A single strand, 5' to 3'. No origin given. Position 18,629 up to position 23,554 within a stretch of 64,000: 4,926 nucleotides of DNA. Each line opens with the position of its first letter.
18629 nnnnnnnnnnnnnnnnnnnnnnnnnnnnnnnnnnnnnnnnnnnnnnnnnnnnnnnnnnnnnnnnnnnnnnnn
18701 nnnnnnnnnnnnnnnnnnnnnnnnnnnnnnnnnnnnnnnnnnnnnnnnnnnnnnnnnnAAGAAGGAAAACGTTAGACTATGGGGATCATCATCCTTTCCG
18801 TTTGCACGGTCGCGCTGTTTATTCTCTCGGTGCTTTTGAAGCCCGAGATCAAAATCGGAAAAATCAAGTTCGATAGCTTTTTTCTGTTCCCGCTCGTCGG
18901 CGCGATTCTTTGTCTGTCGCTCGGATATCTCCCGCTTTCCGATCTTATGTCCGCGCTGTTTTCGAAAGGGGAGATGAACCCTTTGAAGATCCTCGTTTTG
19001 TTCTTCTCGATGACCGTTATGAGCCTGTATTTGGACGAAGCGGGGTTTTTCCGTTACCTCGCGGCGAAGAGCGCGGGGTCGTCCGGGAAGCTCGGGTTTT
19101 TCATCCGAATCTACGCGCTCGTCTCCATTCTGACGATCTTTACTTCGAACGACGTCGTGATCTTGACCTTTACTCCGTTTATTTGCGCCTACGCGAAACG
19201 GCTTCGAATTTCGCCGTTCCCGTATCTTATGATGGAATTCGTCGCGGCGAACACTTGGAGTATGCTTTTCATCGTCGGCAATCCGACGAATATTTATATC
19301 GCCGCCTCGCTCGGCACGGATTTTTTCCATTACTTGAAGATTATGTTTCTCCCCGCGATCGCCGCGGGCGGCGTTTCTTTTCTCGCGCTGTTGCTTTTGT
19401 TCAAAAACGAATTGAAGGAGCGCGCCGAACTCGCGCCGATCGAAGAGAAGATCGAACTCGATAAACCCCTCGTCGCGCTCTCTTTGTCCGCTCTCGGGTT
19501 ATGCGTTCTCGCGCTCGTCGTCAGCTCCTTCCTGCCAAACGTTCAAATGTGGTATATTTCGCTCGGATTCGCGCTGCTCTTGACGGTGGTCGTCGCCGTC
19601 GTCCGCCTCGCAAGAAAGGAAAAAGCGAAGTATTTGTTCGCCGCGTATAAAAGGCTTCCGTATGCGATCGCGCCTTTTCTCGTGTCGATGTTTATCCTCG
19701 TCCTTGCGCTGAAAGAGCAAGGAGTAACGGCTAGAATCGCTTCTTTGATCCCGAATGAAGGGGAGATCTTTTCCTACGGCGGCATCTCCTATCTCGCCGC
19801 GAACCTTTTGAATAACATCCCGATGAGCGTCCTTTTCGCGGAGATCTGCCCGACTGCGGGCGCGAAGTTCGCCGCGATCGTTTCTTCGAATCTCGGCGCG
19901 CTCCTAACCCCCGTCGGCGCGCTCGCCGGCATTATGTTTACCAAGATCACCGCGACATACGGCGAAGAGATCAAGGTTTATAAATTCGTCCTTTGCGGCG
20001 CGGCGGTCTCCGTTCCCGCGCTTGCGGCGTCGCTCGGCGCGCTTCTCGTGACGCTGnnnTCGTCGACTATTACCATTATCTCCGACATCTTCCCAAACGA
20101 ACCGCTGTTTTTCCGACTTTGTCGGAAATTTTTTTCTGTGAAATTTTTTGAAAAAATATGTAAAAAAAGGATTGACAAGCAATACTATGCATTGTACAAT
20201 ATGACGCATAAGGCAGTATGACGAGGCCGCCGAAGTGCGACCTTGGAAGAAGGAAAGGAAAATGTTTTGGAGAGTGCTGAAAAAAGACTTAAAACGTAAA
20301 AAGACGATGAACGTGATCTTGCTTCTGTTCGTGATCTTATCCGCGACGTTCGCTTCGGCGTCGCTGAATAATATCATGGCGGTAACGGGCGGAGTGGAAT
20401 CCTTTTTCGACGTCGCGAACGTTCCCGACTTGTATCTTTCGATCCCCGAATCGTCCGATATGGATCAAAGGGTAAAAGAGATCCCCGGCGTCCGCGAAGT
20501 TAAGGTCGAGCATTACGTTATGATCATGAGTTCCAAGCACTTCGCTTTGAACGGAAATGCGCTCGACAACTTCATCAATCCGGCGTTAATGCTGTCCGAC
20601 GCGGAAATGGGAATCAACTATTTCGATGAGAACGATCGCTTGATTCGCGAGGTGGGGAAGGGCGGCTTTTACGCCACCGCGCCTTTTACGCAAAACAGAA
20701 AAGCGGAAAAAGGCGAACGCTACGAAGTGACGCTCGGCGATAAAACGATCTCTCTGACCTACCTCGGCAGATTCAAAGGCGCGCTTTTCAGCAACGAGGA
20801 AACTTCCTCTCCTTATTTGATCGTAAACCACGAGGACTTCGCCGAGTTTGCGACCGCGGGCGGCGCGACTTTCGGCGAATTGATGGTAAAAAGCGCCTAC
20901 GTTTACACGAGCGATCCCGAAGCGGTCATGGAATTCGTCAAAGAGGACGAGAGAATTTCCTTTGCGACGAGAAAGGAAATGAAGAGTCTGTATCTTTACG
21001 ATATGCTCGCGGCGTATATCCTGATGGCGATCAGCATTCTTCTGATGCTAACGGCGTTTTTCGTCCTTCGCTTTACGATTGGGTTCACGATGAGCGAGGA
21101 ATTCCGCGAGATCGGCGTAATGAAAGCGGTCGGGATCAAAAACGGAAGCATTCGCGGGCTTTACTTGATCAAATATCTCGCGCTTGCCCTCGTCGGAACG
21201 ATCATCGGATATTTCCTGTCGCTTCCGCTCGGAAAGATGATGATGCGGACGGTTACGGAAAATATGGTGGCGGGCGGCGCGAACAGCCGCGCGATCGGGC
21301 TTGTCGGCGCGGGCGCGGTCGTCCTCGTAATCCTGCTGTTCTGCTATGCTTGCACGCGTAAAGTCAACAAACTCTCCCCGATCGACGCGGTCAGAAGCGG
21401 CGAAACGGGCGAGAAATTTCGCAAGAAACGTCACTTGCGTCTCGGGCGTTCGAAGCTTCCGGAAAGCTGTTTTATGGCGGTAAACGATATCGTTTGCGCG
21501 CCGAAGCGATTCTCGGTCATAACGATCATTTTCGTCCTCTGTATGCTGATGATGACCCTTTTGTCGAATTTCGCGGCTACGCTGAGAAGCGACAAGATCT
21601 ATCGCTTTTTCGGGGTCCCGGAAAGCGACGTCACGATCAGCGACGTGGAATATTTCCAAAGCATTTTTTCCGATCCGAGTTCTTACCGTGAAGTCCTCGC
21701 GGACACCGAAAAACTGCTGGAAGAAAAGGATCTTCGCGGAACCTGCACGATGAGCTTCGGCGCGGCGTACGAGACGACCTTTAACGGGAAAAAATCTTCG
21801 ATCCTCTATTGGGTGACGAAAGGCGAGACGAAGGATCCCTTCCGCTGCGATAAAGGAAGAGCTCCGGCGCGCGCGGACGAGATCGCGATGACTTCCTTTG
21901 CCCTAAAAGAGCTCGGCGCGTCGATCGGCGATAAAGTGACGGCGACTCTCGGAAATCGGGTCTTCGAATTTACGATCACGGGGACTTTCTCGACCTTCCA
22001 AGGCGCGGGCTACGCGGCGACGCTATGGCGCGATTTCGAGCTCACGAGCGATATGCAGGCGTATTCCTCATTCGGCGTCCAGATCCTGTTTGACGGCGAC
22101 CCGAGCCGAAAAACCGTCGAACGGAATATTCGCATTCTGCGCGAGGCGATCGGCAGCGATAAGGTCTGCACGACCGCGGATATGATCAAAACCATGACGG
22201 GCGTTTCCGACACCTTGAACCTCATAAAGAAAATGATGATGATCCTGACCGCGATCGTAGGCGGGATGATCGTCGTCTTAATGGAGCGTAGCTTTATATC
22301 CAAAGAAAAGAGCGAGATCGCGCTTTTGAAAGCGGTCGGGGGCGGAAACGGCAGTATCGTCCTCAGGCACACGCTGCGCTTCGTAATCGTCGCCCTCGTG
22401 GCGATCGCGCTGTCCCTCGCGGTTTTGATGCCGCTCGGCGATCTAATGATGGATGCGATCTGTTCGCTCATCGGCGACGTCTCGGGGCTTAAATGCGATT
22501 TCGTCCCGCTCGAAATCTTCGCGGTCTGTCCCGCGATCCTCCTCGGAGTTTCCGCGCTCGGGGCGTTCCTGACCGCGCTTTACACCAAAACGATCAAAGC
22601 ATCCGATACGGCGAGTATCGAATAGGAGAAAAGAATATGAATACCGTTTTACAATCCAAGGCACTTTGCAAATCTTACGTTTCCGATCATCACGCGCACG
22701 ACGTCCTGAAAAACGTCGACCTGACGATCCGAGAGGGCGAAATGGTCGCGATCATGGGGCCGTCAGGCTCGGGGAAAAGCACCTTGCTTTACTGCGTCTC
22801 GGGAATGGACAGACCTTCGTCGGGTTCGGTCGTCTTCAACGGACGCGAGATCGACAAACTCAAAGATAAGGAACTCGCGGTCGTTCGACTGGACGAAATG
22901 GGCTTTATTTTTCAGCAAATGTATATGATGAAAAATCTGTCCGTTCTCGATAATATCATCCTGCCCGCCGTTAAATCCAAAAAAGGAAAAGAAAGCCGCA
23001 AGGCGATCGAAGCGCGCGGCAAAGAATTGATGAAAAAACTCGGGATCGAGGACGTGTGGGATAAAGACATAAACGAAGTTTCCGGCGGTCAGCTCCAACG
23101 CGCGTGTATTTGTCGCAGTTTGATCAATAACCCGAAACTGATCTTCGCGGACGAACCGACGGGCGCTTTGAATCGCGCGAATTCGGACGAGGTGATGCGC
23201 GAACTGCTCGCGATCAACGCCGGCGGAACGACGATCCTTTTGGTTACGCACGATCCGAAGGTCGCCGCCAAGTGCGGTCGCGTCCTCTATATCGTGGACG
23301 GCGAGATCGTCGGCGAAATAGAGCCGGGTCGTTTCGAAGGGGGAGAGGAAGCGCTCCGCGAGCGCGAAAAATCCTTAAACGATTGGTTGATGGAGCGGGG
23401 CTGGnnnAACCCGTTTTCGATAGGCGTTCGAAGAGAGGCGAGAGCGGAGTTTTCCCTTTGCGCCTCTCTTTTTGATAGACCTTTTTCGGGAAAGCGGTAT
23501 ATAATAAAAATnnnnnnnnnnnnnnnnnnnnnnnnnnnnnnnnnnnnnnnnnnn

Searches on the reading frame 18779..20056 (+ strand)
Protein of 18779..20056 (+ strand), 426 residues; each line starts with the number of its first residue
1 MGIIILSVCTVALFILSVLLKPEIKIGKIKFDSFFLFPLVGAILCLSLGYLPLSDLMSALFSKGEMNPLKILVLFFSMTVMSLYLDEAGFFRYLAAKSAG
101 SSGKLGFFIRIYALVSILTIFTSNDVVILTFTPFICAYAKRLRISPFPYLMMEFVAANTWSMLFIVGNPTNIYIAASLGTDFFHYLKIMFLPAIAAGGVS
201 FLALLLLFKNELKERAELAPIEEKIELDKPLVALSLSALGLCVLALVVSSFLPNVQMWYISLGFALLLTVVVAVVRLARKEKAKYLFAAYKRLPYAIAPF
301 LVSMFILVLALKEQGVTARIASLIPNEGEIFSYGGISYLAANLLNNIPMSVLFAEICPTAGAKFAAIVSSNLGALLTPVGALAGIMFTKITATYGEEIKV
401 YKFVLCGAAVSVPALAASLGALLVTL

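Call 22: search_protein_families(library=pfam, proteins=[window:18779-20056:+], max_evalue=0.001)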
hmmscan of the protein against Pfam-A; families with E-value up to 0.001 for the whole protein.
window:18779-20056:+ (426 aa): 2 families
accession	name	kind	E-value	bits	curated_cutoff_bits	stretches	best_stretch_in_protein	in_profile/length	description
PF03600.22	CitMHS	-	4.4e-34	118.5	31.9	1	39-359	16-316/336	Citrate transporter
PF02040.21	ArsB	-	5.7e-19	69.2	22.2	1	72-424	55-421/423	Arsenical pump membrane protein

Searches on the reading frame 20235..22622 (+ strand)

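Call 22: search_protein_families(library=pfam, proteins=[window:20235-22622:+], max_evalue=0.001)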
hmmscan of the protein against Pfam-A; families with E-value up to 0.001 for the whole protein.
window:20235-22622:+ (796 aa): 1 family
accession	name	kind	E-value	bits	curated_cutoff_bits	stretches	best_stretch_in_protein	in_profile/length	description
PF02687.27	FtsX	-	2e-18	67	25.5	2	265-382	2-120/120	FtsX-like permease C-terminal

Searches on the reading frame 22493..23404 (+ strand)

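Call 22: search_protein_families(library=pfam, proteins=[window:22493-23404:+], max_evalue=0.001)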
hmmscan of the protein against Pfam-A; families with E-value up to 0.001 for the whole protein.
window:22493-23404:+ (304 aa): 3 families
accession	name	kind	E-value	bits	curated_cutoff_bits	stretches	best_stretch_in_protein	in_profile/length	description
PF00005.33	ABC_tran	-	7.2e-34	117.8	25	1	72-223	1-136/137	ABC transporter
PF13304.12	AAA_21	-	1e-05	26.2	27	0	85-121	2-41/304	AAA domain, putative AbiEii toxin, Type IV TA system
PF13555.12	AAA_29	-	7.7e-05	22.8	27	1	75-99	15-39/61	P-loop containing region of AAA domain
